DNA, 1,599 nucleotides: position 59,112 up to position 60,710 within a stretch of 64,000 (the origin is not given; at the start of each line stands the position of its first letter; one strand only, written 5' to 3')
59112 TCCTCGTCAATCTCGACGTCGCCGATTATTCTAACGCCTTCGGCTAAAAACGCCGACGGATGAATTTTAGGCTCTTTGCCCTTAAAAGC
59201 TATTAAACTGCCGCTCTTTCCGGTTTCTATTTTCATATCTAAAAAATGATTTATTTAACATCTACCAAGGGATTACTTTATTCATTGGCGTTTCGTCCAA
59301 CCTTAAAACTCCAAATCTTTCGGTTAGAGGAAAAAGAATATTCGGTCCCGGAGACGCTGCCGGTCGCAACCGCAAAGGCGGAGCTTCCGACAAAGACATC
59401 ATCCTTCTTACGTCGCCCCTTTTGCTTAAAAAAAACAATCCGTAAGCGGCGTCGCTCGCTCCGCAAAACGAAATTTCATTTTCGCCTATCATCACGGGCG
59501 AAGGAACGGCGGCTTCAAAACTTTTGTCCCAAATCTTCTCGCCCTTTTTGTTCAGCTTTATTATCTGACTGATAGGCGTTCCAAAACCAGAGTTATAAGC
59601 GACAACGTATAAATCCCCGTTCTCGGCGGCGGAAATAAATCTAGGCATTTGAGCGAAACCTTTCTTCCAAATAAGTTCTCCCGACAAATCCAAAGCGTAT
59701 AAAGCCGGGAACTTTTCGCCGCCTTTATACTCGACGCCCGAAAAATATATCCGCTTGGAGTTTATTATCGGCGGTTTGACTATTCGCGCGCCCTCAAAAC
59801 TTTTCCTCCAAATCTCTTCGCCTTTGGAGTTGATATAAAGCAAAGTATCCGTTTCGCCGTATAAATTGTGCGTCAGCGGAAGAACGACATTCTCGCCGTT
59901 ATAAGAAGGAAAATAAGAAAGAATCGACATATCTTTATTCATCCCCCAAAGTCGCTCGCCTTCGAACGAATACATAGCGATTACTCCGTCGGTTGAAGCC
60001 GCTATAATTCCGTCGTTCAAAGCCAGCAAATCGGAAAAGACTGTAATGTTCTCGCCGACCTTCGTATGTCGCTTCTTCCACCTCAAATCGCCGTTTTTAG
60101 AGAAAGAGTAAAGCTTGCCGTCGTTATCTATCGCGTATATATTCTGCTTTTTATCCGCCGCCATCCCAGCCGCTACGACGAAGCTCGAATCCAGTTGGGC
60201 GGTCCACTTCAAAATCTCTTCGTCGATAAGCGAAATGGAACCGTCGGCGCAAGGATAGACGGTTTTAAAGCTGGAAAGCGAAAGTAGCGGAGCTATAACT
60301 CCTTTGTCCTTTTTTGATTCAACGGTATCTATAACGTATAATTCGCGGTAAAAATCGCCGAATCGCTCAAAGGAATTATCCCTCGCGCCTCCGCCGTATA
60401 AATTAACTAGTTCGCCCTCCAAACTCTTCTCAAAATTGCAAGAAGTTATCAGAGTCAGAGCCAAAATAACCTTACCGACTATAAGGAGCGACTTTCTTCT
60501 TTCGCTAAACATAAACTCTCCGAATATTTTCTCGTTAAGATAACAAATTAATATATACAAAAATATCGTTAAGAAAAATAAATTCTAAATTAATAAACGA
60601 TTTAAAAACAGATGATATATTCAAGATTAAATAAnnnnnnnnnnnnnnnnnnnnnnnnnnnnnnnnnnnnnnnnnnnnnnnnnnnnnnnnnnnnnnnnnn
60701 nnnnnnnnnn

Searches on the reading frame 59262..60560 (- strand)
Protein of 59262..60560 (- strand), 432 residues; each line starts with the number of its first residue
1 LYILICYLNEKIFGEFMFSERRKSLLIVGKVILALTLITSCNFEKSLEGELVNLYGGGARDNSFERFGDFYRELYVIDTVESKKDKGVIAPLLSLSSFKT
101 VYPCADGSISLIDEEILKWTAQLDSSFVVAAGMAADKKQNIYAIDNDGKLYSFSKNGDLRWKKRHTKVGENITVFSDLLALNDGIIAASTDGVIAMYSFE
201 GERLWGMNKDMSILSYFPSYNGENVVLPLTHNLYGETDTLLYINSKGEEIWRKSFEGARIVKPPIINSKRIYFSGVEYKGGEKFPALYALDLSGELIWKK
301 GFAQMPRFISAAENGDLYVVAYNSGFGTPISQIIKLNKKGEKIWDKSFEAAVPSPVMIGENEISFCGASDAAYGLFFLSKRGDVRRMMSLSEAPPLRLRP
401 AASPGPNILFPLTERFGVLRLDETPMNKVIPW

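Call 48: search_protein_families(library=pfam, proteins=[window:59262-60560:-], max_evalue=0.001)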
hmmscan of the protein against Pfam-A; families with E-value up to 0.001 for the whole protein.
window:59262-60560:- (432 aa): 4 families
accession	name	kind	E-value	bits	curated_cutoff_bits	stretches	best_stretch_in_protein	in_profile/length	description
PF13570.13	Beta-prop_ACSF4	-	2.6e-13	50.5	133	1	106-267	112-265/329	Beta-alanine-activating enzyme, beta-propeller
PF13360.13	PQQ_2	-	1e-11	45.4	27.6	1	191-298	2-97/233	Outer membrane protein assembly factor BamB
PF25292.1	Beta-prop_CGLA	-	2.3e-05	24.5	26.8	0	119-166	22-72/316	Lambda-carrageenase beta-propeller domain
PF18975.6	DUF5711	-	0.00075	19.3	26.3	0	236-256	35-55/344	Family of unknown function (DUF5711)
